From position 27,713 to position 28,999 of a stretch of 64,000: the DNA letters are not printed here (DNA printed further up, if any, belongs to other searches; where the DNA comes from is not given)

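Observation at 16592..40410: Accessory region enriched in TPR-tethered enzymes, glycosyltransferases and methyltransferases surrounding the porin array: a candidate protein-modification toolkit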

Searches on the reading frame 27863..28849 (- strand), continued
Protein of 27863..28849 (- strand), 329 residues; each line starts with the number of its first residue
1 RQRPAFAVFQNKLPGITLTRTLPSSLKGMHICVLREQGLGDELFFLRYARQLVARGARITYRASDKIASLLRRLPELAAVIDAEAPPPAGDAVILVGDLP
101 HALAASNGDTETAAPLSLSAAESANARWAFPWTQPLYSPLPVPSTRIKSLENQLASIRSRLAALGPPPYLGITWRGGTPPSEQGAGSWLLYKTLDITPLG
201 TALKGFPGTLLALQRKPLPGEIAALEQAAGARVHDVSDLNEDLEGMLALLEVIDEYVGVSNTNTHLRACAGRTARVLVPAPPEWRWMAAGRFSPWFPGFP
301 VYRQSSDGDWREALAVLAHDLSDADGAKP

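Call 67: search_dna_similar(query=window:27863-28849:-, collection=plasmids, mode=protein, max_rows=60, rows=spread)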
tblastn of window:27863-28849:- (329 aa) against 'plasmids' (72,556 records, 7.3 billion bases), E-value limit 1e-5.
Records with a match: 115; places in all: 192; records where one place covers at least 80% of the query: 105.
Best place of each record, by identity: <60% 115.
By first word of the organism name: Azospirillum 45; Ralstonia 26; Burkholderia 12; Caballeronia 8; Paraburkholderia 8; Granulicella 2; Kluyvera 1; Thalassospira 1; Enterobacter 1; Lelliottia 1; and 10 more.
By predicted mobility (MOB-suite, as given by PLSDB): non-mobilizable 88; mobilizable 19; conjugative 8.
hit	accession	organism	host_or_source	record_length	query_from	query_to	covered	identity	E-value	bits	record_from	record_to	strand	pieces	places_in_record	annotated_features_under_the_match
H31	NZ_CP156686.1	Burkholderia stagnalis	Bacterial cells,soils collected in ...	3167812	25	310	87%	30.2%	7e-15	83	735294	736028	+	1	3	none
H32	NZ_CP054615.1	Azospirillum oryzae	cell culture,soil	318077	24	328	93%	28.1%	2e-12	76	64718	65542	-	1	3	tetratricopeptide repeat protein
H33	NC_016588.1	Azospirillum lipoferum 4B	-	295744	24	323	91%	28.4%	3e-12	75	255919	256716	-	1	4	tetratricopeptide repeat protein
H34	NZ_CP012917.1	Azospirillum brasilense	Digitaria eriantha,microbe,root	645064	25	322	91%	28.1%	1e-9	67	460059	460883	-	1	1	tetratricopeptide repeat protein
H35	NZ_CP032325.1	Azospirillum argentinense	soil sample,Agricultural field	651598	28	321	89%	28.2%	1e-13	79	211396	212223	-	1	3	tetratricopeptide repeat protein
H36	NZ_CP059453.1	Azospirillum brasilense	Prokaryotes,soil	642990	28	321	89%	28.2%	8e-13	77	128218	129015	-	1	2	hypothetical protein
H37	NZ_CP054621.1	Azospirillum oryzae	cell culture,soil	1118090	28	329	92%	27.2%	1e-7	61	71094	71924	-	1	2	record has no annotation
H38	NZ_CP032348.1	Azospirillum brasilense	soil sample,Agricultural field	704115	24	324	91%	27.2%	3e-10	69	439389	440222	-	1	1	tetratricopeptide repeat-containing glycosyltransferase family protein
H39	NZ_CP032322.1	Azospirillum argentinense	soil sample,Agricultural field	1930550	30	323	89%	27.8%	4e-7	59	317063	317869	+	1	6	record has no annotation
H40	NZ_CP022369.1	Azospirillum sp. TSH58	single cell,paddy soils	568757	26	323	91%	27.2%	3e-12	75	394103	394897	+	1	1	tetratricopeptide repeat protein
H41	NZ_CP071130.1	Caballeronia sp. M1242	Homo sapiens,ETA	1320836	14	323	94%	26.0%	2e-10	70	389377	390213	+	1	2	none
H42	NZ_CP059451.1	Azospirillum brasilense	Prokaryotes,soil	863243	26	323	91%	26.8%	5e-12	74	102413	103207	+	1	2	tetratricopeptide repeat protein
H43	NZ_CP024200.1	Thalassospira marina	-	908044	26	315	88%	27.5%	2e-15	84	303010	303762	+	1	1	tetratricopeptide repeat protein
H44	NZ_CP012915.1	Azospirillum brasilense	Digitaria eriantha,microbe,root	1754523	26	323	91%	26.7%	6e-11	71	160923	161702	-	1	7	none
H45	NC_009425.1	Enterobacter sp. 638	-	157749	24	318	90%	27.0%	2e-12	76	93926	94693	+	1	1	glycosyl transferase family 8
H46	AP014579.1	Burkholderia sp. RPE67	Riptortus pedestris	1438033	26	317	89%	27.3%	2e-16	87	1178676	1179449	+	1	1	TPR repeat-containing protein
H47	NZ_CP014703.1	Ralstonia solanacearum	Solanum tuberosum,cell culture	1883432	26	317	89%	27.2%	8e-16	86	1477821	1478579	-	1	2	none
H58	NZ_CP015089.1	Salipiger abyssi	single cell,marine seawater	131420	31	318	88%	27.0%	2e-8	63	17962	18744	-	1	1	tetratricopeptide repeat protein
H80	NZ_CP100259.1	Burkholderia glumae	cell culture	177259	26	322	90%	23.5%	1e-10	70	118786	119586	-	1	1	tetratricopeptide repeat protein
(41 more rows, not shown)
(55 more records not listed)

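Call 68: get_annotated_region(hit=H47, flank=10000)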
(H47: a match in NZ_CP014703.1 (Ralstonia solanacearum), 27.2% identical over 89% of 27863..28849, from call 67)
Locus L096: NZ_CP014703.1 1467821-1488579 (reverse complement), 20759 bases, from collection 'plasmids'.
description: Ralstonia solanacearum strain KACC 10722 plasmid unnamed, complete sequence
organism: Ralstonia solanacearum (NCBI taxid 305)
taxonomy: Bacteria; Pseudomonadota; Betaproteobacteria; Burkholderiales; Burkholderiaceae; Ralstonia; Ralstonia solanacearum
host: -; source: Solanum tuberosum,cell culture; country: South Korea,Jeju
typing (MOB-suite, as given by PLSDB): non-mobilizable
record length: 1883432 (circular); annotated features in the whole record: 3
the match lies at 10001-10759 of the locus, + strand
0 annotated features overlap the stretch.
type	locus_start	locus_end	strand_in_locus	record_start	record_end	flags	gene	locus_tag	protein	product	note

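Call 69: get_annotated_region(hit=H46, flank=10000)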
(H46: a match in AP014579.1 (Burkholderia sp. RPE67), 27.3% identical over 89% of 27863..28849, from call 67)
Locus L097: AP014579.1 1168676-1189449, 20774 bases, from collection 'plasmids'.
description: Burkholderia sp. RPE67 plasmid p1 DNA, complete genome
organism: Burkholderia sp. RPE67 (NCBI taxid 758796)
taxonomy: Bacteria; Pseudomonadota; Betaproteobacteria; Burkholderiales; Burkholderiaceae; Burkholderia; Burkholderia sp. RPE67
host: -; source: Riptortus pedestris; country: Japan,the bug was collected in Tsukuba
typing (MOB-suite, as given by PLSDB): non-mobilizable
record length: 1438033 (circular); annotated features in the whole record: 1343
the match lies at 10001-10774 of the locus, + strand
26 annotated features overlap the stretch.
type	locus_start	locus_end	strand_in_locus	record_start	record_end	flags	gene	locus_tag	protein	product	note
CDS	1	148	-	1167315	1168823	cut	-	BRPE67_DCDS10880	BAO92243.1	ABC transporter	-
CDS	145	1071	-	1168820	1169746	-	-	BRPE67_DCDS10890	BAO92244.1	inner-membrane translocator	-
CDS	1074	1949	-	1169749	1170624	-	-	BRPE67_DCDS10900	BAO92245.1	inner-membrane translocator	-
CDS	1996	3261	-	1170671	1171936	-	-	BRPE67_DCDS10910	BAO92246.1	extracellular ligand-binding receptor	-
CDS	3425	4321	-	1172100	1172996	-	lysR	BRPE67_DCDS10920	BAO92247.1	LysR family transcriptional regulator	-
CDS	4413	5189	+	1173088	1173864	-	-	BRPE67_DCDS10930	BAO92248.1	uncharacterized protein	-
CDS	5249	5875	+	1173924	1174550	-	-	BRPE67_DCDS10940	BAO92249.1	glutathione S-transferase domain protein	-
CDS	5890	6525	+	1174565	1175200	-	-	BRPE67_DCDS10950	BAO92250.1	glutathione S-transferase domain-containing protein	-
CDS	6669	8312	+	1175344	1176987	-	-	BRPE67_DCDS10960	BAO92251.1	AMP-dependent synthetase and ligase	-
CDS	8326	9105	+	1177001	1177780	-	-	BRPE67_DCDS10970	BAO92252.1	enoyl-coA hydratase/isomerase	-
CDS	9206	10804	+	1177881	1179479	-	-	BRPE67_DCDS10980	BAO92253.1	TPR repeat-containing protein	-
CDS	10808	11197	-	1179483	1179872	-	-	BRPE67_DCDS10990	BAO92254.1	uncharacterized protein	-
CDS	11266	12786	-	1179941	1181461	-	-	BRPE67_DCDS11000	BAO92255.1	aldehyde dehydrogenase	-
CDS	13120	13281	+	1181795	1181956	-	-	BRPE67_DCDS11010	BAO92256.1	hypothetical protein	-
CDS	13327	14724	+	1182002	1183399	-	-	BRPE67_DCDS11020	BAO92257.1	major facilitator transporter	-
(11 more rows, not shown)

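Call 74: get_annotated_region(hit=H45, flank=9000)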
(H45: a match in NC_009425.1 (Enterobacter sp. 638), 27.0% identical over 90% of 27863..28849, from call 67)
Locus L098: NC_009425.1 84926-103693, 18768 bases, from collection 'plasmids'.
description: Enterobacter sp. 638 plasmid pENTE01, complete sequence
organism: Enterobacter sp. 638 (NCBI taxid 399742)
taxonomy: Bacteria; Pseudomonadota; Gammaproteobacteria; Enterobacterales; Enterobacteriaceae; Enterobacter; Enterobacter sp. 638
host: -; source: -; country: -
typing (MOB-suite, as given by PLSDB): conjugative; replicon IncFIB; relaxase MOBF; mating-pair formation MPF_F
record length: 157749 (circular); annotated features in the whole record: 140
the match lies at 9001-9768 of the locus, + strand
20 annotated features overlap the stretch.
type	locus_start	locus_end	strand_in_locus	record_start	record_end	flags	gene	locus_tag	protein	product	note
CDS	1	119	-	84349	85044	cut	arsH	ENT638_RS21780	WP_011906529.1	arsenical resistance protein ArsH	-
CDS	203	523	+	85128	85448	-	-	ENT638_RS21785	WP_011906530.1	transcriptional regulator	-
CDS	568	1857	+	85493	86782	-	-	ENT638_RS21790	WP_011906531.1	arsenic transporter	GO:0046685 - response to arsenic-containing substance [Evidence IEA]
CDS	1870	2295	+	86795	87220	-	arsC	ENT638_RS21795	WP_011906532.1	glutaredoxin-dependent arsenate reductase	-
CDS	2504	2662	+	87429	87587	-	-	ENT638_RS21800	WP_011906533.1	type I toxin-antitoxin system Hok family toxin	-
CDS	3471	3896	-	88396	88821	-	-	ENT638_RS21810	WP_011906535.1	helix-turn-helix domain-containing protein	-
CDS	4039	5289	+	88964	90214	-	-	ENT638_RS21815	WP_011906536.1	MFS transporter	-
CDS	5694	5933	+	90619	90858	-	relB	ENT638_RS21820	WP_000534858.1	type II toxin-antitoxin system antitoxin RelB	-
CDS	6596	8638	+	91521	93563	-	-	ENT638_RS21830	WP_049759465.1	tetratricopeptide repeat-containing sulfotransferase family protein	-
CDS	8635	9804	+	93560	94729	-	-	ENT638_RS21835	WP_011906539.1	glycosyl transferase family 8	-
CDS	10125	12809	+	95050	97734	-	-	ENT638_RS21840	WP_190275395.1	autotransporter domain-containing protein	-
CDS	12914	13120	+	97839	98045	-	-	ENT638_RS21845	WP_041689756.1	type II toxin-antitoxin system RelB/DinJ family antitoxin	-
CDS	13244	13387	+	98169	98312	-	-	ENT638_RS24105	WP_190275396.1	hypothetical protein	-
CDS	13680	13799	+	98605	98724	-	-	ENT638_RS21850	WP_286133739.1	type I toxin-antitoxin system Hok family toxin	-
CDS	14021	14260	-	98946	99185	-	-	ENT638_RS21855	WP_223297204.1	DUF2767 family protein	-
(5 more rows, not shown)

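Call 75: get_annotated_region(hit=H80, flank=9000)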
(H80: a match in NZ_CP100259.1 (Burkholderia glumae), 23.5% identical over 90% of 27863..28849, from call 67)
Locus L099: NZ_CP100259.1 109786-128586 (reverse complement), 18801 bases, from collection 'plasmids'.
description: Burkholderia glumae strain BGR76S plasmid p76s2p, complete sequence
organism: Burkholderia glumae (NCBI taxid 337)
taxonomy: Bacteria; Pseudomonadota; Betaproteobacteria; Burkholderiales; Burkholderiaceae; Burkholderia; Burkholderia glumae
host: -; source: cell culture; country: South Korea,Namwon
typing (MOB-suite, as given by PLSDB): conjugative; replicon rep_cluster_382; relaxase MOBF; mating-pair formation MPF_F
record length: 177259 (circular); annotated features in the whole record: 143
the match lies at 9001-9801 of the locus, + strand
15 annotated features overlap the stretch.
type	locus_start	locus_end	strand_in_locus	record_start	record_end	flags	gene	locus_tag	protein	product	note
CDS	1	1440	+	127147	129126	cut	-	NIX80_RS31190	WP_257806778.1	YadA-like family protein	-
CDS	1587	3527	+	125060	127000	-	-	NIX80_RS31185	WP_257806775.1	YadA-like family protein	-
CDS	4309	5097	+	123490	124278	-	-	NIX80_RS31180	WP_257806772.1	DUF2968 domain-containing protein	-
CDS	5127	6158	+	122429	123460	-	-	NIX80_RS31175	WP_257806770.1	rod shape-determining protein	-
CDS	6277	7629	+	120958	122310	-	-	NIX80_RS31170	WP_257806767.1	hypothetical protein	-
CDS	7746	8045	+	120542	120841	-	-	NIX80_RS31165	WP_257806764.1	energy transducer TonB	-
CDS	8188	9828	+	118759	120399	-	-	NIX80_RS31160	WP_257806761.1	tetratricopeptide repeat protein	-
CDS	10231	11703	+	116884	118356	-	-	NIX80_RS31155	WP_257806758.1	UDP-N-acetylglucosamine-peptide N-acetylglucosaminyltransferase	-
CDS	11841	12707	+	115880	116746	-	-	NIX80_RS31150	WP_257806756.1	hypothetical protein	-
CDS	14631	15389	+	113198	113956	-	-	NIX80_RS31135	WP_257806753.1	EAL domain-containing protein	-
CDS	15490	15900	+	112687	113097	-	-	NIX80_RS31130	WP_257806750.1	hypothetical protein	-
CDS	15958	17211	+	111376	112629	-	-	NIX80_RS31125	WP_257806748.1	tetratricopeptide repeat protein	-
CDS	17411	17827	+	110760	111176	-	-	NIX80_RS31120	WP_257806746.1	hypothetical protein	-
CDS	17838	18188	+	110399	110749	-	-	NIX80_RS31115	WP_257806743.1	H-NS histone family protein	-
CDS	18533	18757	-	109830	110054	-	-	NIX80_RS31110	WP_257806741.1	hypothetical protein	-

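Call 76: search_solved_structures(query=L098:8635-9804:+, max_evalue=1)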
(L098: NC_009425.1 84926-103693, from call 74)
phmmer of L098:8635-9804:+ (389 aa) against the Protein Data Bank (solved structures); distinct sequences matched with E-value up to 1: 3.
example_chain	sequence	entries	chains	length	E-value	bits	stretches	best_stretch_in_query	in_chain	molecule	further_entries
9gzg_A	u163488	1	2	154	0.61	12.1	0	43-100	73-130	Engineered CTPR protein with glutamic acids for conductivity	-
9g8o_B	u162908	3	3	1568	0.94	11.5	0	19-103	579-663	Superkiller complex protein 3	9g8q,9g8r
7qdr_B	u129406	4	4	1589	0.97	11.4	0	19-103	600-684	Tetratricopeptide repeat protein 37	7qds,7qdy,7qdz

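Call 84: get_annotated_region(hit=H43, flank=9000)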
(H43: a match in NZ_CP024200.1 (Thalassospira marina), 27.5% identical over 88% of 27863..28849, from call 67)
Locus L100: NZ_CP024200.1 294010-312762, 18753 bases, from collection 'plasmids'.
description: Thalassospira marina strain CSC3H3 plasmid pCSC3H3, complete sequence
organism: Thalassospira marina (NCBI taxid 2048283)
taxonomy: Bacteria; Pseudomonadota; Alphaproteobacteria; Rhodospirillales; Thalassospiraceae; Thalassospira; Thalassospira marina
host: -; source: -; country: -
typing (MOB-suite, as given by PLSDB): non-mobilizable
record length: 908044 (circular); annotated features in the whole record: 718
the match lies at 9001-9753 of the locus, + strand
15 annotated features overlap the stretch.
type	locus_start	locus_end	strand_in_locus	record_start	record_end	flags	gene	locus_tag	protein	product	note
CDS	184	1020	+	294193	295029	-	-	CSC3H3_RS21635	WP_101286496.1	hypothetical protein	-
CDS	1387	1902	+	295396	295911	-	-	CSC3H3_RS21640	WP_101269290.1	Hcp family type VI secretion system effector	GO:0033103 - protein secretion by the type VI secretion system [Evidence IEA]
CDS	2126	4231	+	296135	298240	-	-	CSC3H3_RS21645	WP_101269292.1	type VI secretion system tip protein VgrG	GO:0033103 - protein secretion by the type VI secretion system [Evidence IEA]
CDS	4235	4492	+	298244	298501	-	-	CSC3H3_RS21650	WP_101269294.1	PAAR domain-containing protein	-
CDS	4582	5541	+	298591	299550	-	-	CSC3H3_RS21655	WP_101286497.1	DUF4123 domain-containing protein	-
CDS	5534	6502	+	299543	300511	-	-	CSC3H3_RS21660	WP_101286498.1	hypothetical protein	-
CDS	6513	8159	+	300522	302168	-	-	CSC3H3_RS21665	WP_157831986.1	hypothetical protein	-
CDS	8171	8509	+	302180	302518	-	-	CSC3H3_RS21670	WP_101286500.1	hypothetical protein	-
CDS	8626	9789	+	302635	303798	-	-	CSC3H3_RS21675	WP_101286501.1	tetratricopeptide repeat protein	-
CDS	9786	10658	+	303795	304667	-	-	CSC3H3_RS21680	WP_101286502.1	alpha/beta hydrolase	-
CDS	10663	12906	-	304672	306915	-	-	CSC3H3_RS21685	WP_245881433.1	tetratricopeptide repeat-containing sulfotransferase family protein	-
CDS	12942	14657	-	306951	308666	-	-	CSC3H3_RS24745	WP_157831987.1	autotransporter outer membrane beta-barrel domain-containing protein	-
CDS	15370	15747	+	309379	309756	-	-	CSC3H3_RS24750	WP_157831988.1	hypothetical protein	-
CDS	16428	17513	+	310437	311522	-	-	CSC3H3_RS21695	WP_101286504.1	helix-turn-helix domain-containing protein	GO:0006355 - regulation of DNA-templated transcription [Evidence IEA]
CDS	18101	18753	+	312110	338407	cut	-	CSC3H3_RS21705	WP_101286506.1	filamentous hemagglutinin N-terminal domain-containing protein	-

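Call 85: get_annotated_region(hit=H58, flank=9000)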
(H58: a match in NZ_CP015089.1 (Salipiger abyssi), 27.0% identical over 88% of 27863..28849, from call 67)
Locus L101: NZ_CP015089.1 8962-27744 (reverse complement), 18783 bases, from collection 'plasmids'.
description: Salipiger abyssi strain JLT2014 plasmid pPABY5, complete sequence
organism: Salipiger abyssi (NCBI taxid 1250539)
taxonomy: Bacteria; Pseudomonadota; Alphaproteobacteria; Rhodobacterales; Roseobacteraceae; Salipiger; Salipiger abyssi
host: -; source: single cell,marine seawater; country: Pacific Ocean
typing (MOB-suite, as given by PLSDB): non-mobilizable; replicon rep_cluster_608
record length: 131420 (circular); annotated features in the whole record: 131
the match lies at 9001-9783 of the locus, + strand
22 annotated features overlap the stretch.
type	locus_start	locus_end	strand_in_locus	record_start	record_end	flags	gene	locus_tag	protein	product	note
CDS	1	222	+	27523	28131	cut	-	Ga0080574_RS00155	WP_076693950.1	flavin reductase family protein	-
CDS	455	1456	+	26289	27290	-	-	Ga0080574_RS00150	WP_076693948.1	ABC transporter substrate-binding protein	-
CDS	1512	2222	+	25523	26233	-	-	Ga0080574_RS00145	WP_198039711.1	ABC transporter permease subunit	GO:0055085 - transmembrane transport [Evidence IEA]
CDS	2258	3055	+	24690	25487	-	-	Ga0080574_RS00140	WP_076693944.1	ABC transporter ATP-binding protein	-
CDS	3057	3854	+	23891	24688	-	-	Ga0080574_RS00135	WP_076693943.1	ABC transporter permease subunit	GO:0055085 - transmembrane transport [Evidence IEA]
CDS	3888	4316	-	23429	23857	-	-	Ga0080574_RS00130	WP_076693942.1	flagellar FliJ family protein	GO:0071973 - bacterial-type flagellum-dependent cell motility [Evidence IEA]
CDS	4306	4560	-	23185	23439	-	-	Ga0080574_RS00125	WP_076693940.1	hypothetical protein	-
CDS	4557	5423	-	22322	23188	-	motA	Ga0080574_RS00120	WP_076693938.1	flagellar motor stator protein MotA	-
CDS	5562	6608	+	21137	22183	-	-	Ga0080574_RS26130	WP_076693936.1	hypothetical protein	-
CDS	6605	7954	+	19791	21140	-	-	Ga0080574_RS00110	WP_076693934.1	FkbM family methyltransferase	-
CDS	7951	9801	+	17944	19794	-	-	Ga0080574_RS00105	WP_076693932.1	tetratricopeptide repeat protein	-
CDS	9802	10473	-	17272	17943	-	-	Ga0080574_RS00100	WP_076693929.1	helix-turn-helix domain-containing protein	-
CDS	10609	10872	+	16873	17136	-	-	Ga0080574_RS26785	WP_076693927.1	MucR family transcriptional regulator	GO:0006355 - regulation of DNA-templated transcription [Evidence IEA]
CDS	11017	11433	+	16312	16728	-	-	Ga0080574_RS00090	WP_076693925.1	MucR family transcriptional regulator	GO:0006355 - regulation of DNA-templated transcription [Evidence IEA]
CDS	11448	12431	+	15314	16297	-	-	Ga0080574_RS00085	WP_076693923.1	flagellar motor protein MotB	-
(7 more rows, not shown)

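Call 87: search_protein_representatives(alignment_id=A1)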
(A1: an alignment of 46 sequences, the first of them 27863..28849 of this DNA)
Query: 46 sequences, 341 profile positions. Proteins with E-value up to 0.001 (for the whole library): 40936; up to 1e-10: 33281; up to 1e-30: 16489. The best 150 are listed.
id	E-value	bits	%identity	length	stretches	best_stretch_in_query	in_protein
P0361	4.0e-246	831.8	-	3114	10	182-338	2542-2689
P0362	1.4e-242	820.2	-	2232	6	3-335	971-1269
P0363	1.7e-235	796.9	-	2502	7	2-338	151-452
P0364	1.4e-221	751.1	-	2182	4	4-338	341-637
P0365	2.7e-217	737.0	-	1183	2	3-336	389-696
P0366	6.4e-217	735.8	-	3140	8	3-339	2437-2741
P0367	2.8e-209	710.7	-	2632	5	2-326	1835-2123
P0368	5.0e-206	700.0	-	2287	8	2-339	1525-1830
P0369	1.1e-205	698.8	-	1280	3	4-338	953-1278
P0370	2.7e-199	677.8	-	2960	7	3-338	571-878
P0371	9.2e-184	626.8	-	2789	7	4-338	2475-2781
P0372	2.8e-183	625.2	-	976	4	152-337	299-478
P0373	4.2e-182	621.3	-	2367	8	221-337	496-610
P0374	7.5e-182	620.5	-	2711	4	4-336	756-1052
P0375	5.8e-180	614.3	-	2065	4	4-335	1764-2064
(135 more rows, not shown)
